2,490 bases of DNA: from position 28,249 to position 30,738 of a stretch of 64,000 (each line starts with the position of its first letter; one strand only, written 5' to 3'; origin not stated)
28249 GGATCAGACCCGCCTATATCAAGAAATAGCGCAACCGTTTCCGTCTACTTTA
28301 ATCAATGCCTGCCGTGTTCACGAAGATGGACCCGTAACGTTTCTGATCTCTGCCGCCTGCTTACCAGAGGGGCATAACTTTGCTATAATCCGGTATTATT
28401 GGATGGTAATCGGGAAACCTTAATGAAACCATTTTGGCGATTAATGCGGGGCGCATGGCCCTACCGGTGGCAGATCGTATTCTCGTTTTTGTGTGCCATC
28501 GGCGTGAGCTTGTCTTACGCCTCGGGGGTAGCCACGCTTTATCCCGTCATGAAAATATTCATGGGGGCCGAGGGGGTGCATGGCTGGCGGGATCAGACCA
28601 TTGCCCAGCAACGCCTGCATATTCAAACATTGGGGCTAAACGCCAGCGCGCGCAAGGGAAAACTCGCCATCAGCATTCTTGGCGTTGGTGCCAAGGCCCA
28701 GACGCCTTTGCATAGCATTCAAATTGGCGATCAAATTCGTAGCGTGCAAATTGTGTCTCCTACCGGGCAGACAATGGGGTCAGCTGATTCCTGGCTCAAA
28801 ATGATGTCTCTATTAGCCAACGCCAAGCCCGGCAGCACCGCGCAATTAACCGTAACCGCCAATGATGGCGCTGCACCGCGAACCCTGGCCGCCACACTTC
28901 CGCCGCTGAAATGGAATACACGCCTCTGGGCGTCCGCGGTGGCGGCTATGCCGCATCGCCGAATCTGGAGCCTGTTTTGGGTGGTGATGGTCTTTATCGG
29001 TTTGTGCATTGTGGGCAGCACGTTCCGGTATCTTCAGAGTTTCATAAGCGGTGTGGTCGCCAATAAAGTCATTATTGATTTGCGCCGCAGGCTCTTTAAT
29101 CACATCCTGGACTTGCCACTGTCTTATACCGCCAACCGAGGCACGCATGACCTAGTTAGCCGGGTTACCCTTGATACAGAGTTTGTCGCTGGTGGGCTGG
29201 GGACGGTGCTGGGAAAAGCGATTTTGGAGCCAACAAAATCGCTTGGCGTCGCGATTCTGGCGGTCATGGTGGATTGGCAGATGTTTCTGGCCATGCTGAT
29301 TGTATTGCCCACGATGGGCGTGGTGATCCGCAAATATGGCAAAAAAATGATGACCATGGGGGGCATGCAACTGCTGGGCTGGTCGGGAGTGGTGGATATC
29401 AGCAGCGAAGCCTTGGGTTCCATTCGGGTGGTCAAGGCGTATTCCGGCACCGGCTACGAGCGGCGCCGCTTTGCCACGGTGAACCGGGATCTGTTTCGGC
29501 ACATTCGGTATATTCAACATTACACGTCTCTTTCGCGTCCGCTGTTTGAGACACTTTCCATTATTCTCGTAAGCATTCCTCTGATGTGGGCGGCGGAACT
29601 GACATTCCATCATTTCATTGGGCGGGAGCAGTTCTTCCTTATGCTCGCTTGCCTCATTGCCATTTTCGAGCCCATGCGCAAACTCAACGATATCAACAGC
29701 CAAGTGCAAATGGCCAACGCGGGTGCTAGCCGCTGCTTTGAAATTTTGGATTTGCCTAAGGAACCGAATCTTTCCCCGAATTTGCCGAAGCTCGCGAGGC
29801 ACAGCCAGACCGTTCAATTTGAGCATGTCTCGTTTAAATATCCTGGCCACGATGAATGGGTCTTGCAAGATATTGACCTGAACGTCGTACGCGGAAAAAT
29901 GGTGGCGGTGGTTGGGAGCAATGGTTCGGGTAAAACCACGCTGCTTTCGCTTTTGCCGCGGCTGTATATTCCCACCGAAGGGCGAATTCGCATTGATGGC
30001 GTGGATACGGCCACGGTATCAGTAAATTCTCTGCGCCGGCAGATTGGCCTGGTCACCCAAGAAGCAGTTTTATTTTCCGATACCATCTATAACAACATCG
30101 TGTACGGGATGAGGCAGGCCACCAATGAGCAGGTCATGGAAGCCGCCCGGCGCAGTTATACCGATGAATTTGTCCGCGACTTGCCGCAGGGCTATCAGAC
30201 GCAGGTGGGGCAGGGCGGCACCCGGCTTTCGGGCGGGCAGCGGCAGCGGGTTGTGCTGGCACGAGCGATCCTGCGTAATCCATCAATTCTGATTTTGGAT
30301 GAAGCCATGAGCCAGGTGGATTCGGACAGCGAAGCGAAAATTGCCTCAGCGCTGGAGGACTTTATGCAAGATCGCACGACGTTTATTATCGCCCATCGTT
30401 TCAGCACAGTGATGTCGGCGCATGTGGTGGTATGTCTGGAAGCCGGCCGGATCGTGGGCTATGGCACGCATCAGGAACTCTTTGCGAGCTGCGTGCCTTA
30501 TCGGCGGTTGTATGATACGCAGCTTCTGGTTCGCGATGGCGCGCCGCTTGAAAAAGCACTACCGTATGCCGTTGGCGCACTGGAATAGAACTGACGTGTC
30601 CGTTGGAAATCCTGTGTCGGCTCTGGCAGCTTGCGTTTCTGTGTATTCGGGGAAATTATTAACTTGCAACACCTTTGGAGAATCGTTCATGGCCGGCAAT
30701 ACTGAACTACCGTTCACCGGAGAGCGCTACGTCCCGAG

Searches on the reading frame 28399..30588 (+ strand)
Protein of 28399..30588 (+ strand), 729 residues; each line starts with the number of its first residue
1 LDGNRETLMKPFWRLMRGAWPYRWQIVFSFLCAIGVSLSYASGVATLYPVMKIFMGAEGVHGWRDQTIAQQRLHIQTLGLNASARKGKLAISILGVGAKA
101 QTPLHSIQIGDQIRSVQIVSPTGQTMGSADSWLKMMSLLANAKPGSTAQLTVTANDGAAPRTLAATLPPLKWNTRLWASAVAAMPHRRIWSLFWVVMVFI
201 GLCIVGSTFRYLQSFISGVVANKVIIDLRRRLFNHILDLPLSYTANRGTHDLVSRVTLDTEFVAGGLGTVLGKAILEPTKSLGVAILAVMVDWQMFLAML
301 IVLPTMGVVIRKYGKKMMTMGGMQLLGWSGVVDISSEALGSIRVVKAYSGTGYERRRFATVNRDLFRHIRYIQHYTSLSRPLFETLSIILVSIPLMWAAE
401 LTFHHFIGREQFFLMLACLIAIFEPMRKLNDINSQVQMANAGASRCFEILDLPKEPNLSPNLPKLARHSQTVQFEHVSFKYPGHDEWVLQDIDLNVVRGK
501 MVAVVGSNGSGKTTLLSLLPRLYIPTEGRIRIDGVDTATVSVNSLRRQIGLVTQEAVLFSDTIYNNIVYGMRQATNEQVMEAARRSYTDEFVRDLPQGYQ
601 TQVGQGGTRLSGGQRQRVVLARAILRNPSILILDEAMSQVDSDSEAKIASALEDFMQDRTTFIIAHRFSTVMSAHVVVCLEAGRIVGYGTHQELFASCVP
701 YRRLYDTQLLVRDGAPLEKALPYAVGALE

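Call 5: search_protein_families(library=pfam, proteins=[window:28399-30588:+], max_evalue=0.01)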
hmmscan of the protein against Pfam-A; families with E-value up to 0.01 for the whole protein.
window:28399-30588:+ (729 aa): 4 families
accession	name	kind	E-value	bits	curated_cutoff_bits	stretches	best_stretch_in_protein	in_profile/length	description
PF00664.28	ABC_membrane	-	1.5e-33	117.1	28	1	190-425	38-273/274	ABC transporter transmembrane region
PF00005.33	ABC_tran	-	1.1e-32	113.9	25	1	489-637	1-136/137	ABC transporter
PF02463.25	SMC_N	-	7e-07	29.3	40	1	532-678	113-209/220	RecF/RecN/SMC N terminal domain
PF13479.12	AAA_24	-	0.0038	17.5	27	1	499-550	2-56/195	AAA domain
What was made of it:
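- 28423..30588 (+): Type-I (MsbA/PglK-like) half-size ABC exporter, 721 aa; candidate exporter for the glycans. ABC_membrane E 1.5e-33 and ABC_tran E 1.1e-32 (call 5).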

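Call 9: search_protein_families(library=ncbifam, proteins=[window:28399-30588:+], max_evalue=0.00001)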
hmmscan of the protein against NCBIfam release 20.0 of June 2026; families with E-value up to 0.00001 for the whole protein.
window:28399-30588:+ (729 aa): 184 families (the best 25 are shown)
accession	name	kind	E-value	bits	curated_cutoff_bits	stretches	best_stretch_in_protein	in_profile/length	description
TIGR02203.1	MsbA_lipidA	equivalog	4.3e-130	434.9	602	1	190-708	52-569/572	lipid A export permease/ATP-binding protein MsbA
TIGR02204.1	MsbA_rel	hypoth_equivalog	8.6e-113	378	780.4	1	188-708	56-575/576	ABC transporter, permease/ATP-binding protein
NF008381.0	PRK11176.1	equivalog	3.3e-111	372.5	867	1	192-709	64-580/582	lipid A ABC transporter ATP-binding protein/permease MsbA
NF045513.1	HepA_fam_ABC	equivalog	2e-109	366.7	725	1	180-696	82-597/610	heterocyst formation ABC transporter subunit HepA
NF052233.1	CphA_assoc_ABC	equivalog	5.5e-97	325.9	880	1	195-710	232-745/766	cyanophycin metabolism-associated ABC transporter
TIGR00958.1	3a01208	subfamily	2.2e-92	310.5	874.6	1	207-703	214-709/711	antigen peptide transporter 2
NF010178.0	PRK13657.1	equivalog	5e-91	305.9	733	1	229-713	92-575/588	glucan ABC transporter ATP-binding protein/ permease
TIGR01846.1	type_I_sec_HlyB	subfamily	2.2e-89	300.6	725.55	1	186-708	172-692/694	type I secretion system permease/ATPase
NF008056.1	PRK10790.1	equivalog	5.2e-77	259.7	746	1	195-710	67-577/584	SmdB family multidrug efflux ABC transporter permease/ATP-binding protein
NF008055.0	PRK10789.1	equivalog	1.5e-76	258.1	845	1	192-710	57-573/590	SmdA family multidrug ABC transporter permease/ATP-binding protein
TIGR01192.1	chvA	subfamily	1.4e-75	255.1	585.4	1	221-706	84-568/585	glucan export ABC transporter ATP-binding protein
TIGR03797.1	NHLM_micro_ABC2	equivalog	4.4e-75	253.5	709.4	1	133-705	121-682/686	NHLP bacteriocin export ABC transporter permease/ATPase subunit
TIGR03375.1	type_I_sec_LssB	subfamily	4.5e-74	250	693.1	1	284-695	279-689/696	type I secretion system permease/ATPase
TIGR03796.1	NHLM_micro_ABC1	equivalog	1.2e-73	248.5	853.3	1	201-704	201-708/710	NHLP family bacteriocin export ABC transporter peptidase/permease/ATPase subunit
TIGR02857.1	CydD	equivalog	5.5e-73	246.7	435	1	187-679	38-528/529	thiol reductant ABC exporter subunit CydD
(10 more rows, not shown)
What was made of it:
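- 28423..30588 (+): Best NCBIfam hit is MsbA_lipidA at 435 bits, below its 602 cut-off (call 9).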

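Call 62: find_homologous_proteins(query=window:28423-30588:+, max_evalue=1e-30)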
Query window:28423-30588:+ (721 aa): 555 proteins with E <= 1e-30 among 8000 candidates; the best 120 are listed.
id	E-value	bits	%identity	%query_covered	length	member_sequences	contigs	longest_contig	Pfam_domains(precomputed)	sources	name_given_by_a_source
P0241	0.0e+0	1468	90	100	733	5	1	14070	PF00005.34,PF02463.26,PF00664.29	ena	-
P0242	0.0e+0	1456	88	100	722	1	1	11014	PF00005.34,PF02463.26,PF00664.29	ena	-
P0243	0.0e+0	1434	88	100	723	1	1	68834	PF00005.34,PF02463.26,PF00664.29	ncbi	-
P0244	0.0e+0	1406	87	97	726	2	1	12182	PF00005.34,PF02463.26,PF00664.29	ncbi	ncbi:MAG: ABC transporter ATP-binding protein [Phycisphaerae bacterium]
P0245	0.0e+0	1405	85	100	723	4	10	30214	PF00005.34,PF02463.26,PF00664.29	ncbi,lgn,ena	-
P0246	0.0e+0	1402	85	100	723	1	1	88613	PF00005.34,PF02463.26,PF00664.29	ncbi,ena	-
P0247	0.0e+0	1401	85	100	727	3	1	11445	PF00005.34,PF02463.26,PF00664.29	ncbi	-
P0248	0.0e+0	1397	87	97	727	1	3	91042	PF00005.34,PF02463.26,PF00664.29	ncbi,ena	-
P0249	0.0e+0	1394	85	97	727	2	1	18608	PF00005.34,PF02463.26,PF00664.29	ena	-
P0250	0.0e+0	1394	86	97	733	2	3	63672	PF00005.34,PF02463.26,PF00664.29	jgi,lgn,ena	-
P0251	0.0e+0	1392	86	97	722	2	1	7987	PF00005.34,PF02463.26,PF00664.29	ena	-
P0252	0.0e+0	1391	86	97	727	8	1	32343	PF00005.34,PF02463.26,PF00664.29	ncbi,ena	-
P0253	0.0e+0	1383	85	98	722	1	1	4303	PF00005.34,PF02463.26,PF00664.29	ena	-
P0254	0.0e+0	1375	84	98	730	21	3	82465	PF00005.34,PF02463.26,PF00664.29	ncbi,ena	-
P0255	0.0e+0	1375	84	97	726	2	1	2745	PF00005.34,PF02463.26,PF00664.29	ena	-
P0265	1.8e-249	848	53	97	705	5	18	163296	PF00005.34,PF02463.26,PF00664.29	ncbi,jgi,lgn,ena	jgi:ABC-type multidrug transport system fused ATPase/permease subunit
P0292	1.8e-219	749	48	97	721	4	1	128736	PF00005.34,PF02463.26,PF00664.29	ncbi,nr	ncbi:MAG TPA: ABC transporter ATP-binding protein [Phycisphaerae bacterium]|nr:ABC transporter ATP-b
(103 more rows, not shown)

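Call 63: find_encoding_contigs(protein=P0265, flank=8000, max_places=1)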
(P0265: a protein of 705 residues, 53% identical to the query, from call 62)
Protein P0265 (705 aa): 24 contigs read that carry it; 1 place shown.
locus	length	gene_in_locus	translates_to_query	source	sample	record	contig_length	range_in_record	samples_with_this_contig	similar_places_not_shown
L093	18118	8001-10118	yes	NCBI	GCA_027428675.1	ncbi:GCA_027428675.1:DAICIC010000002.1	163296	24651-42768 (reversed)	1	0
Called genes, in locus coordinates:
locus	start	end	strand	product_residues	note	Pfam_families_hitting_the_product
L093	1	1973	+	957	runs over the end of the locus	PF25788:Ig_Rha78A_N, PF08531:Bac_rhamnosid_N, PF05592:Bac_rhamnosid, PF17389:Bac_rhamnosid6H, PF17390:Bac_rhamnosid_C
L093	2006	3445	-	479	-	PF02233:PNTB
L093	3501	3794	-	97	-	PF12769:PNTB_4TM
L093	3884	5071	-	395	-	PF05222:AlaDh_PNT_N, PF02826:2-Hacid_dh_C (faint), PF01262:AlaDh_PNT_C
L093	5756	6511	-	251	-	PF00149:Metallophos, PF12850:Metallophos_2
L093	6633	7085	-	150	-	PF00903:Glyoxalase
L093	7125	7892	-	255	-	PF00730:HhH-GPD, PF00633:HHH (weak)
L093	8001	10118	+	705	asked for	PF00664:ABC_membrane, PF00005:ABC_tran, PF02463:SMC_N (faint)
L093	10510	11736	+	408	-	PF00988:CPSase_sm_chain, PF07722:Peptidase_C26 (faint), PF00117:GATase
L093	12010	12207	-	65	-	-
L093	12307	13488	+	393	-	PF01527:HTH_Tnp_1, PF13384:HTH_23 (faint), PF13518:HTH_28 (faint), PF13551:HTH_29 (faint), PF00665:rve, PF13683:rve_3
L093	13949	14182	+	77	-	PF01402:RHH_1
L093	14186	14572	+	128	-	PF01850:PIN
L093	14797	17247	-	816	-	PF13491:FtsK_4TM, PF17854:FtsK_alpha, PF01580:FtsK_SpoIIIE, PF12846:AAA_10 (faint), PF09397:FtsK_gamma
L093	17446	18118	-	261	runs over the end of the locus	PF03309:Pan_kinase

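Call 64: find_encoding_contigs(protein=P0292, flank=8000, max_places=1)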
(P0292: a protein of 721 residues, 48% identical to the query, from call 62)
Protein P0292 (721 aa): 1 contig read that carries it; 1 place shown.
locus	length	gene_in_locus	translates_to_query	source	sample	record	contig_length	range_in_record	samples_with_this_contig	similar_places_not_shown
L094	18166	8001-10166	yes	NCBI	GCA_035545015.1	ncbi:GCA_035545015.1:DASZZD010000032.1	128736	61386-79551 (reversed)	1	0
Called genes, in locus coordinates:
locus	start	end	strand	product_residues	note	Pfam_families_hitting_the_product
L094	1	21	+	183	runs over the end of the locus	-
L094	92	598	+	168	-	-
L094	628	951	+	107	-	-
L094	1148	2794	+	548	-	-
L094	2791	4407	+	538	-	-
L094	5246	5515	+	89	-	-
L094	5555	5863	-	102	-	-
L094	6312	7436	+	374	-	PF01408:GFO_IDH_MocA, PF03435:Sacchrp_dh_NADP, PF02894:GFO_IDH_MocA_C, PF22725:GFO_IDH_MocA_C3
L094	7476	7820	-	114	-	PF00072:Response_reg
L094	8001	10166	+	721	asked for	PF00664:ABC_membrane, PF00005:ABC_tran, PF02463:SMC_N (faint)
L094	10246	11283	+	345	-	-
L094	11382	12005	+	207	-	-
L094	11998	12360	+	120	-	PF12840:HTH_20, PF13601:HTH_34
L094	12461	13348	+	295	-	PF02401:LYTB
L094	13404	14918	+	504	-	PF04055:Radical_SAM, PF13282:DUF4070 (weak)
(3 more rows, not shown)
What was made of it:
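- Homologues at 53% and 48% identity lie among unrelated housekeeping genes (calls 63, 64).
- Tried and rejected: Weakened: homologues at 48-53% identity sit in housekeeping contexts (calls 63, 64).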

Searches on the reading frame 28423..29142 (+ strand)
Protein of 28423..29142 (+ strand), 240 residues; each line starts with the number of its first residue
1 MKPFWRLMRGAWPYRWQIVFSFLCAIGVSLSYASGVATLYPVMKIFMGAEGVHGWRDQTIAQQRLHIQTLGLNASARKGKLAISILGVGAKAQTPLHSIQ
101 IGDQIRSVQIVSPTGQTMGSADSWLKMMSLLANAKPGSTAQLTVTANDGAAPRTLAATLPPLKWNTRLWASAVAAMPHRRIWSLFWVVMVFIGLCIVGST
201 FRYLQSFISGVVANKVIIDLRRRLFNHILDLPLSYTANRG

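Call 75: predict_structure(alignment_id=A2)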
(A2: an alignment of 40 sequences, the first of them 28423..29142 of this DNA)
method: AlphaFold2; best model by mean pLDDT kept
length: 240 residues; sequences in the alignment: 40
mean_pLDDT: 80.9   pTM: 0.67
mean pLDDT of the five models: 80.9, 79.2, 77.4, 73.2, 71.3
residues with pLDDT >= 90: 16; 70-90: 200; 50-70: 23; < 50: 1
segments of 3 or more residues with pLDDT < 50: none
pLDDT, mean of each block of 10 residues (from residue 1): 68 76 76 73 80 88 89 78 85 83 89 86 89 88 85 88 84 82 83 83 80 77 70 62
secondary structure, 60 per line:
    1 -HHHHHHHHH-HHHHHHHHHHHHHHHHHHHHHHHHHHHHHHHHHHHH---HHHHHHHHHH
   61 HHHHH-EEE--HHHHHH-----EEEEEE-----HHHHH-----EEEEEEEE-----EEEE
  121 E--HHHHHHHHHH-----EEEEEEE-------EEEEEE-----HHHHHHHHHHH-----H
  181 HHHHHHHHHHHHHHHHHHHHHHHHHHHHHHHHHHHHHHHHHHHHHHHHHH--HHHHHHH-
elements in order: H2-10 H12-47 H51-65 E67-69 H72-77 E83-88 H94-98 E104-111 E117-121 H124-133 E139-145 E153-158 H164-174 H180-230 H233-239
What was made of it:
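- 28567..28962 (+): About 128-aa PDZ domain inserted between TM1 and TM2 of the ABC exporter (periplasmic loop). AF2 pLDDT 80-89 (call 75).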

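Call 77: fold_search(model_id=the predicted structure, library=pdb)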
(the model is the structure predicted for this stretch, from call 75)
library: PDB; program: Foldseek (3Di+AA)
matches with E <= 10: 593; with E <= 0.001: 7
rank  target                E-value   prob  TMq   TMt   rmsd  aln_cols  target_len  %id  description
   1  3pv5_B                6.5e-04  1.00  0.30  0.20   8.6       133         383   17  Structure of Legionella fallonii DegQ (N189G/P190G variant) (released 2011-06-15)
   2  3pv3_D                7.3e-04  1.00  0.27  0.18   7.4       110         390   16  Structure of Legionella fallonii DegQ (S193A variant) (released 2011-06-15)
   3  3pv5_C                7.3e-04  1.00  0.28  0.19   7.9       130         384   18  Structure of Legionella fallonii DegQ (N189G/P190G variant) (released 2011-06-15)
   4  3pv2_C                7.3e-04  1.00  0.29  0.19   9.0       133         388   18  Structure of Legionella fallonii DegQ (wt) (released 2011-06-15)
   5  8t3k_D                8.7e-04  1.00  0.34  0.14  14.4       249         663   17  Heterodimeric ABC transporter BmrCD in the inward-facing conformation bound to ATP: BmrCD_IF-ATP2 (released 2023-11-29)
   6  3pv2_B                9.2e-04  1.00  0.28  0.18   5.7       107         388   18  Structure of Legionella fallonii DegQ (wt) (released 2011-06-15)
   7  3pv5_A                9.2e-04  1.00  0.30  0.20   7.3       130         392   18  Structure of Legionella fallonii DegQ (N189G/P190G variant) (released 2011-06-15)
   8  8k2y_B                1.1e-03  1.00  0.25  0.22   5.5       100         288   26  Crystal structure of MucD (released 2023-11-29)
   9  3pv2_D                1.1e-03  1.00  0.28  0.19   5.7       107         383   18  Structure of Legionella fallonii DegQ (wt) (released 2011-06-15)
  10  3gdv_A                1.5e-03  1.00  0.29  0.24   2.9        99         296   22  Crystal structure of DegS H198P/D320A mutant modified by DFP and in complex with YQF peptide (released 2009-03-31)
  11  6ew9_B                2.0e-03  1.00  0.27  0.23   4.8       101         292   22  CRYSTAL STRUCTURE OF DEGS STRESS SENSOR PROTEASE IN COMPLEX WITH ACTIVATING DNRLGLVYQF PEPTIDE (released 2018-04-25)
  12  8k2y_A                2.1e-03  1.00  0.27  0.24   5.1        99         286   21  Crystal structure of MucD (released 2023-11-29)
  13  4rqy_A                2.8e-03  1.00  0.27  0.22   5.1       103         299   23  RE-REFINED STRUCTURE OF 1TE0 - STRUCTURAL ANALYSIS of DEGS, A STRESS SENSOR OF THE BACTERIAL PERIPLASM (released 2015-03-11)
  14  9ku3_C                3.3e-03  0.97  0.24  0.16  14.3       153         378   12  Cryo-EM structure of CtpA S300A/K325A/Q329A mutant from Helicobacter pylori (released 2025-12-03)
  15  3gdu_A                3.7e-03  1.00  0.26  0.22   2.8        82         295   26  Crystal structure of DegS H198P/D320A mutant modified by DFP and in complex with YRF peptide (released 2009-03-31)
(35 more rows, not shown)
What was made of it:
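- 28567..28962 (+): Foldseek probability 1.00 to the PDZ domains of DegQ/DegS/MucD/CtpA (call 77).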

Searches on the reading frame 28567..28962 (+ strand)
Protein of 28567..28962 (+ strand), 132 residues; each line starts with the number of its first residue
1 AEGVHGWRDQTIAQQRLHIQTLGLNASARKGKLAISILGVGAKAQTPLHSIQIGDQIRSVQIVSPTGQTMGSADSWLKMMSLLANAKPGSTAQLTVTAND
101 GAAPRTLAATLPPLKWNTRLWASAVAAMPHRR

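Call 40: search_protein_families(library=pfam, proteins=[window:28567-28962:+], max_evalue=10)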
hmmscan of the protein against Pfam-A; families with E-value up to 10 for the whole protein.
seq(132 aa): 2 families
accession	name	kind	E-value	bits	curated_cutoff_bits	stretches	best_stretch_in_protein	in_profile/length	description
PF13004.13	BACON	-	0.015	15.7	25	1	72-106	7-40/61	Putative binding domain, N-terminal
PF13180.12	PDZ_2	-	0.16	12.7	27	1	50-98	29-69/80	PDZ domain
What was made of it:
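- Tried and rejected: Pfam alone was inconclusive (PDZ_2 E 0.16, BACON E 0.015; call 40).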
